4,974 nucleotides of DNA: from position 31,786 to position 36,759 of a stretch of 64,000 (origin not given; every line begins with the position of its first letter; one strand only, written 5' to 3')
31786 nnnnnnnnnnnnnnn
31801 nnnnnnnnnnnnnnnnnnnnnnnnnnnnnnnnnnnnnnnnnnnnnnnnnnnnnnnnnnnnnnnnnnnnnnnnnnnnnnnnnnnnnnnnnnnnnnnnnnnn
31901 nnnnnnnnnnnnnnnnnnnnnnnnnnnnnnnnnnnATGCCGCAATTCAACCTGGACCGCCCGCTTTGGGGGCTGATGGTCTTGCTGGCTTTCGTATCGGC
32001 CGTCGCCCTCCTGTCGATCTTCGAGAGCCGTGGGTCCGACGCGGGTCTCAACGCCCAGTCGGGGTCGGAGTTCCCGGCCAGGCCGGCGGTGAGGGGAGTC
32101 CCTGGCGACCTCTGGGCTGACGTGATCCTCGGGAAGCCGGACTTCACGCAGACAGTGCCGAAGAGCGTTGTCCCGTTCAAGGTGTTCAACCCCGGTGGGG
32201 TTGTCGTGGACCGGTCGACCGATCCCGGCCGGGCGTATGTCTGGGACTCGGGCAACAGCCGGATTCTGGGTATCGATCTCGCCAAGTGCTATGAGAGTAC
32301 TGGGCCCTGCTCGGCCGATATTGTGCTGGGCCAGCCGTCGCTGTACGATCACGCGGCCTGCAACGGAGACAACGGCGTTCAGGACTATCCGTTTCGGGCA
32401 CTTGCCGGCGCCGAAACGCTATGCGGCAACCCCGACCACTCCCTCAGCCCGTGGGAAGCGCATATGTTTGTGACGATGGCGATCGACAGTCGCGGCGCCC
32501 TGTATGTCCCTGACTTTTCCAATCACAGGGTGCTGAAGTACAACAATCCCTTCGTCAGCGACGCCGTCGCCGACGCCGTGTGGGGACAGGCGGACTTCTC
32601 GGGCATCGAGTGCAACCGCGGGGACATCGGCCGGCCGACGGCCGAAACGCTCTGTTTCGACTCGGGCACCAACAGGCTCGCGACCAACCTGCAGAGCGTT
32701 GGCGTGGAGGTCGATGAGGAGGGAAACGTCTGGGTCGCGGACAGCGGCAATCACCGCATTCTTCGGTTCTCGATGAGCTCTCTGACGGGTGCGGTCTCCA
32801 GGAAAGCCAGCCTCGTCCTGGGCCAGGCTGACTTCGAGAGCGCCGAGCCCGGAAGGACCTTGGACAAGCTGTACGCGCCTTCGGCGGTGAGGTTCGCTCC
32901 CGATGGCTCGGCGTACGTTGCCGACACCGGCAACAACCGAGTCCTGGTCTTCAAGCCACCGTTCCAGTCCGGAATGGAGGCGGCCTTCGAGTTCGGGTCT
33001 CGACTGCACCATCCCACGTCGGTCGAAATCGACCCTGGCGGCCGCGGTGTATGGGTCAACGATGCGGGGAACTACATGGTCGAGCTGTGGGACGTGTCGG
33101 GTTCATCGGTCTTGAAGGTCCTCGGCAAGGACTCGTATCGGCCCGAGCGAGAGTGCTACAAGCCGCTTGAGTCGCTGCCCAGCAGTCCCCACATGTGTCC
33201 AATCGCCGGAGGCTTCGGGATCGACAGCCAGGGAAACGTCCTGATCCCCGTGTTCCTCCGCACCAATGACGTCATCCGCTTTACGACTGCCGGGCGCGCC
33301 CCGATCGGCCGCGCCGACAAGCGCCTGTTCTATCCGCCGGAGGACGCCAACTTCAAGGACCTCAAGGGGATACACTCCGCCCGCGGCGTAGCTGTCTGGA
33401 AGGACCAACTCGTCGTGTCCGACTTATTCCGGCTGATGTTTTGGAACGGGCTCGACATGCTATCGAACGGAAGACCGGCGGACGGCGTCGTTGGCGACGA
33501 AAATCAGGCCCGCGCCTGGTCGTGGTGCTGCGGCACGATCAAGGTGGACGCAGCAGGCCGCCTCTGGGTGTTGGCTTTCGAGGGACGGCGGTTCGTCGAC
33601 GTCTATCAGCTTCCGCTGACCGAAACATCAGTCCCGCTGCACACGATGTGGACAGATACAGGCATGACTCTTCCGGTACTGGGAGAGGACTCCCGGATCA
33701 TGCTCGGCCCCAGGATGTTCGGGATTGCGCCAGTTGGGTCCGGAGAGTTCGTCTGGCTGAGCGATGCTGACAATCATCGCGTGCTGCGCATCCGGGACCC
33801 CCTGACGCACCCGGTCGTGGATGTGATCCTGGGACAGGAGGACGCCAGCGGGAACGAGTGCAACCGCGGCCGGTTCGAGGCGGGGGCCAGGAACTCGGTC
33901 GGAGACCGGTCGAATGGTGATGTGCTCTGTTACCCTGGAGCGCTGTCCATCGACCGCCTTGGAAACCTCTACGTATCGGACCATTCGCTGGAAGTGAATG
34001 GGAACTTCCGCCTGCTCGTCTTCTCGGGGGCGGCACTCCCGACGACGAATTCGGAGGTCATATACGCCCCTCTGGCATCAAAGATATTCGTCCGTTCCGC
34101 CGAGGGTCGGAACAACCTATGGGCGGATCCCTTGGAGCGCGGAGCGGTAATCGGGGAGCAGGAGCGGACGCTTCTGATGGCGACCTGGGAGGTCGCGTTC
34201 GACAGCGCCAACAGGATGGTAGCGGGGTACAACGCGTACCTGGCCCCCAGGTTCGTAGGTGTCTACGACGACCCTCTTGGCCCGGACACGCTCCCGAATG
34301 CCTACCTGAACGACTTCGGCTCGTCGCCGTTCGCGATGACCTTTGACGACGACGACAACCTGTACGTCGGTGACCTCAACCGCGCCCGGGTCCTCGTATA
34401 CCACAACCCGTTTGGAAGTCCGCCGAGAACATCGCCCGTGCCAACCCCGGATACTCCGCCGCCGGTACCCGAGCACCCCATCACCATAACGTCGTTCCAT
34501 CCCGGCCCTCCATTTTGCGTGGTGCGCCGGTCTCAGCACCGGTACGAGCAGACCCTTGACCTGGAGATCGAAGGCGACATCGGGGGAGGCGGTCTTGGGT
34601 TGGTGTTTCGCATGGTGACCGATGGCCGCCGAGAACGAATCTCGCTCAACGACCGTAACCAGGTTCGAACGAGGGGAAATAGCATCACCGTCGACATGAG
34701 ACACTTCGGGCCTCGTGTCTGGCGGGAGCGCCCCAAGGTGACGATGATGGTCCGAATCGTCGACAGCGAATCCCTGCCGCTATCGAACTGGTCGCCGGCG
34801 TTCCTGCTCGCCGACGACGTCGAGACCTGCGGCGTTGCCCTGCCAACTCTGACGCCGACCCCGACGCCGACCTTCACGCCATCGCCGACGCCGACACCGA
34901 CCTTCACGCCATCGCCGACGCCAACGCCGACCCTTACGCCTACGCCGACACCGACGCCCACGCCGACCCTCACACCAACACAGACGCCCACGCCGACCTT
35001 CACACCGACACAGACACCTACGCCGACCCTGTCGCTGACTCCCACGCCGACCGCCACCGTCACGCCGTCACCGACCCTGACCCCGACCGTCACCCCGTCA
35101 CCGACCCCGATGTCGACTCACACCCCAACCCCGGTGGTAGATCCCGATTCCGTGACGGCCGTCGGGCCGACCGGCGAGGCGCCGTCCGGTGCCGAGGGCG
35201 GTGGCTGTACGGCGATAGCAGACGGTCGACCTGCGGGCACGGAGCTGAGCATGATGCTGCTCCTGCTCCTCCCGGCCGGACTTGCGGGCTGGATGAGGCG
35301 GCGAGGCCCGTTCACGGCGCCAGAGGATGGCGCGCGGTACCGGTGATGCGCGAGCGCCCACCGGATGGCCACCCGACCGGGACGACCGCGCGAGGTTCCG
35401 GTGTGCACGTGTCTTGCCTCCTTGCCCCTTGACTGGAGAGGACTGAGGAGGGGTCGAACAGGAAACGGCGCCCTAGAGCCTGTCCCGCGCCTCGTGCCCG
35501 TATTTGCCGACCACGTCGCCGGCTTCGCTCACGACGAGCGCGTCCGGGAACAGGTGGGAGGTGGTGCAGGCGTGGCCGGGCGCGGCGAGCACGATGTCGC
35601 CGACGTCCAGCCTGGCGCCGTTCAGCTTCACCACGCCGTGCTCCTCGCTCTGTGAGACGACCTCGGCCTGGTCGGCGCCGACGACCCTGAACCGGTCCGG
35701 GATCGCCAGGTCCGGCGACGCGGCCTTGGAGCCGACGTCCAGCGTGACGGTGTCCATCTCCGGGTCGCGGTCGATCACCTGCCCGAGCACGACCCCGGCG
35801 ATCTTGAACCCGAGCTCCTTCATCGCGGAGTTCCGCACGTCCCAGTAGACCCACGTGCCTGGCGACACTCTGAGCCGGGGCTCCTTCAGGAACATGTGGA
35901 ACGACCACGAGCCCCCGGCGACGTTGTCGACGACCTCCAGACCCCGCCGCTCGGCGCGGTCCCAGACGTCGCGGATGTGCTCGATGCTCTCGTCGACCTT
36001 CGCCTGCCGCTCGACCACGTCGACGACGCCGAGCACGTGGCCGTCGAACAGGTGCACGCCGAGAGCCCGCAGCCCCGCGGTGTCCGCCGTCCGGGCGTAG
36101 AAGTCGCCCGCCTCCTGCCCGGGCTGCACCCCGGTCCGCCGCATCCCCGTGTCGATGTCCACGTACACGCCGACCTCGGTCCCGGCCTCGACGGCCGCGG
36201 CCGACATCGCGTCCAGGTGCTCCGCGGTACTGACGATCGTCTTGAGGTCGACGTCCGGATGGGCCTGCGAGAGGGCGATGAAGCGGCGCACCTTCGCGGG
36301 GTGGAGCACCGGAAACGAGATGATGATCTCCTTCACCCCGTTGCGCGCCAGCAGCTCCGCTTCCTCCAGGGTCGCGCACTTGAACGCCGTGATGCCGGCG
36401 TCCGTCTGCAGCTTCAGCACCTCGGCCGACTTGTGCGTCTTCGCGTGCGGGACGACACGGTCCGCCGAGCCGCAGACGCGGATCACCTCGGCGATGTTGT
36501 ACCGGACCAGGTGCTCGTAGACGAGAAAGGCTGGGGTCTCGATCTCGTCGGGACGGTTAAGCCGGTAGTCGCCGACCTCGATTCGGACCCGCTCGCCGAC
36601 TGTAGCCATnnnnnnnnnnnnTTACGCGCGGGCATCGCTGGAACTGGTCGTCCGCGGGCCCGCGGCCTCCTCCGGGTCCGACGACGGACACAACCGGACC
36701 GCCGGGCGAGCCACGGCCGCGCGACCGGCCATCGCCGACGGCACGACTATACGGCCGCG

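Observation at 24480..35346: Alternating locus: zinc-ribbon GT-C glycosyltransferase / giant NHL protein / DegT aminotransferase / second giant NHL paralog, a candidate dedicated surface-glycoprotein system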

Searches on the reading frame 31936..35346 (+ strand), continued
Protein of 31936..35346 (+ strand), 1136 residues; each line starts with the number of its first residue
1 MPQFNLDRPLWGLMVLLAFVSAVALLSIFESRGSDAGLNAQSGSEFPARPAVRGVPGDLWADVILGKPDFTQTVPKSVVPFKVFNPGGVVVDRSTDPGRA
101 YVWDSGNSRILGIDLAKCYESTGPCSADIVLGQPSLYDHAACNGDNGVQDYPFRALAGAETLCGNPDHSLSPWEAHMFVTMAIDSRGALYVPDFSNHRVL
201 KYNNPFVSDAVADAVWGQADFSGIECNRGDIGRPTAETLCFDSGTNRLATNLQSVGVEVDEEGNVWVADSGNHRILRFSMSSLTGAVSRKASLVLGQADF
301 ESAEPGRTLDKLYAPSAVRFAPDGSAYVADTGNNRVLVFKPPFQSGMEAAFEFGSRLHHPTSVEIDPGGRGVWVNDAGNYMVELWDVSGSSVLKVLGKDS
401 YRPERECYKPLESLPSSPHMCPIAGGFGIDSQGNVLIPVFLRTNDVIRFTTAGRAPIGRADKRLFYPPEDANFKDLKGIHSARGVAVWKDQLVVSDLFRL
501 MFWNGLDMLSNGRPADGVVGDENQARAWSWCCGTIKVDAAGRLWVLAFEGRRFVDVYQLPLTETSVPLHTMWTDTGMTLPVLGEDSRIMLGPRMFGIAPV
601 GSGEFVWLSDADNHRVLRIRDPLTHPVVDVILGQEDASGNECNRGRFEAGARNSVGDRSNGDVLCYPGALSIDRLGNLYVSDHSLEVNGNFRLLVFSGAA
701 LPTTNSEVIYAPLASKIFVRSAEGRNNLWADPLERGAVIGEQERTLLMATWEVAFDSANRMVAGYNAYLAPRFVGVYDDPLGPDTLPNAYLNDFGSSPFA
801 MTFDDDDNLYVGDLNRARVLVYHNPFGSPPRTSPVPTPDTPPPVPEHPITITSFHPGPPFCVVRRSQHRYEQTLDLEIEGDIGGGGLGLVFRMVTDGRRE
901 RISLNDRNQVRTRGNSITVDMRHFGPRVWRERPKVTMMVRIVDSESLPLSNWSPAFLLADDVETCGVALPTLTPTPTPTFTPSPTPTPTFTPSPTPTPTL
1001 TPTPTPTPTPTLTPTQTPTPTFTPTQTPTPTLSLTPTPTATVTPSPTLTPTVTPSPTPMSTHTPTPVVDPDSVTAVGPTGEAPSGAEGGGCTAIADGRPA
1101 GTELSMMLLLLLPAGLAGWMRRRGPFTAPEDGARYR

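Call 56: fold_search(model_id=the predicted structure, library=pdb)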
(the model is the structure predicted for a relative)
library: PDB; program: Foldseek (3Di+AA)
matches with E <= 10: 1730; with E <= 0.001: 879
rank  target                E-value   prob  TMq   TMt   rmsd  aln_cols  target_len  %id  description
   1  3va6_B                3.9e-17  1.00  0.17  0.25  24.3      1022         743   10  Crystal Structure of the extracellular domain of the putative hybrid two component system BT4673 from B. thetaiotaomic (released 2012-06-13)
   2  4a2m_B                1.9e-16  1.00  0.18  0.26  29.4       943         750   12  Structure of the periplasmic domain of the heparin and heparan sulphate sensing hybrid two component system BT4663 in  (released 2012-05-02)
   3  7mq8_LO               7.4e-16  1.00  0.25  0.31  13.4       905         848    9  Cryo-EM structure of the human SSU processome, state pre-A1 (released 2021-09-22)
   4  9e2g_2C               1.1e-15  1.00  0.22  0.35  14.5       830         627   10  Cryo-EM structure of 48 nm repeat of microtubule doublet from T. brucei flagellum (released 2025-03-12)
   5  9e2g_2B               1.4e-15  1.00  0.24  0.39  14.2       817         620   10  Cryo-EM structure of 48 nm repeat of microtubule doublet from T. brucei flagellum (released 2025-03-12)
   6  7d4i_B1               2.8e-15  1.00  0.21  0.27  14.4       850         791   10  Cryo-EM structure of 90S small ribosomal precursors complex with the DEAH-box RNA helicase Dhr1 (State F) (released 2021-10-06)
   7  9n6z_LO               3.7e-15  1.00  0.22  0.28  14.4       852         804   11  SSU processome maturation and disassembly, State D (released 2025-11-05)
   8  6zqd_UA               4.1e-15  1.00  0.23  0.30  13.6       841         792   10  Cryo-EM structure of the 90S pre-ribosome from Saccharomyces cerevisiae, state Post-A1 (released 2020-09-23)
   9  9qfq_P                7.4e-15  1.00  0.20  0.34  14.8       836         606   11  Cryo-EM structure of the cofilactin barbed end bound by AIP1 (released 2025-10-08)
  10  8jx8_B                9.7e-15  1.00  0.17  0.13  30.0      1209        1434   10  rat megalin head (released 2024-06-19)
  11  9qaw_B                2.3e-14  1.00  0.14  0.06  29.6      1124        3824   11  CryoEM structure of the human LRP2 receptor ectodomain in complex with LRPAP1 (released 2026-03-11)
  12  8s9p_B                2.8e-14  1.00  0.17  0.20  28.6      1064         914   12  1:1:1 agrin/LRP4/MuSK complex (released 2023-05-17)
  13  5m11                  3.0e-14  1.00  0.26  0.35  21.7      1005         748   12  Structural and functional probing of PorZ, an essential bacterial surface component of the type-IX secretion system of h (released 2016-11-09)
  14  8tid_w                3.7e-14  1.00  0.23  0.22  12.7       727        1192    9  Combined linker domain of N-DRC and associated proteins Tetrahymena (released 2023-09-27)
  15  6lqr_B1               4.3e-14  1.00  0.22  0.27  13.8       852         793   10  Cryo-EM structure of 90S small subunit preribosomes in transition states (State C) (released 2020-09-16)
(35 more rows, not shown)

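Call 69: search_protein_families(library=ncbifam, proteins=[L046:13988-15394:-, L046:17426-18763:+], max_evalue=0.00001)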
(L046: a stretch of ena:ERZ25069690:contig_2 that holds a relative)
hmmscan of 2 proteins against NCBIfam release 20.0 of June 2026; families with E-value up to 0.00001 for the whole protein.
L046:13988-15394:- (468 aa): 0 families

L046:17426-18763:+ (445 aa): 0 families

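Call 73: find_related_loci(query=A2, collection=metagenome_contigs, flank=10000)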
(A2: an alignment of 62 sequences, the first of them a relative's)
Query A2 (1136 aa) in metagenome_contigs; peptide patterns used: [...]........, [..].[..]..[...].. (x = any residue, [..] = any of these).
206 stretches matched a pattern; 62 encode a relative of the query (tblastn E <= 1e-3); 60 distinct loci.
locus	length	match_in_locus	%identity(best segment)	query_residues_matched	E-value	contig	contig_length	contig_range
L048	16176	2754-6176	58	28-1052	0e+0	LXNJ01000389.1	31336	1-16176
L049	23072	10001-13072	52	6-1010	0e+0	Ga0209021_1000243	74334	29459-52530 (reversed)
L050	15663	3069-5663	53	53-968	0e+0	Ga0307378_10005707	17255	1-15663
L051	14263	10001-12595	53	53-968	0e+0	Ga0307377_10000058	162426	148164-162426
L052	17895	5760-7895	49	53-823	0e+0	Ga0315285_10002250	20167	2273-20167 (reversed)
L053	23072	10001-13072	52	6-1010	0e+0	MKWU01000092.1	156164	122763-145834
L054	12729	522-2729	47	53-827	0e+0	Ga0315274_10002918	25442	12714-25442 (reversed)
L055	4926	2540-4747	47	53-828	0e+0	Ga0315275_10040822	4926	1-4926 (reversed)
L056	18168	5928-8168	48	53-827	0e+0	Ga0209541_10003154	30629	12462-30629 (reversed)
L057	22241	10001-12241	48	53-827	0e+0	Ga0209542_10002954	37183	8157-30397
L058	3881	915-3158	44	50-841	0e+0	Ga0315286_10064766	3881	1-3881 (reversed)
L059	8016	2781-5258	39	13-839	4e-176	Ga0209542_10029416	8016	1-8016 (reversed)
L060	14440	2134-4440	42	48-857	2e-173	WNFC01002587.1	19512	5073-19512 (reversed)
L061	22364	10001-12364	42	13-837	5e-172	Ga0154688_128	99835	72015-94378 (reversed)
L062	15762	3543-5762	41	52-838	1e-169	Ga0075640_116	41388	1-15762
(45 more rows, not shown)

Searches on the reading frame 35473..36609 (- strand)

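Call 10: search_protein_families(library=pfam, proteins=[window:35473-36609:-], max_evalue=0.001)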
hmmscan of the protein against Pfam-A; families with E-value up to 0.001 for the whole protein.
window:35473-36609:- (378 aa): 2 families
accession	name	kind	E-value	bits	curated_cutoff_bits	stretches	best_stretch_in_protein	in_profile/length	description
PF01168.26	Ala_racemase_N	-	3e-22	79.8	24.1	1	35-240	6-202/220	Alanine racemase, N-terminal domain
PF14031.13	D-ser_dehydrat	-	1.9e-14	54.5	22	1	273-360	3-97/97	Putative serine dehydratase domain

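Call 69: search_protein_families(library=ncbifam, proteins=[window:35473-36609:-], max_evalue=0.00001)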
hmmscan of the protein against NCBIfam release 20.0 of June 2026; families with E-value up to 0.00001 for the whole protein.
window:35473-36609:- (378 aa): 3 families
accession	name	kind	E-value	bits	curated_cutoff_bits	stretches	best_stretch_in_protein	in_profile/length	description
NF045642.2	HdxyAspAldBhcC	equivalog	9.8e-38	130.2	690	1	21-354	25-363/387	3-hydroxy-D-aspartate aldolase BhcC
TIGR00492.1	alr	equivalog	1.8e-11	43.6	168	1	58-181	39-154/369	alanine racemase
NF033131.1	vanT-G-Cterm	exception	6.1e-07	28.6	460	1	55-164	36-134/368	serine racemase VanT catalytic subunit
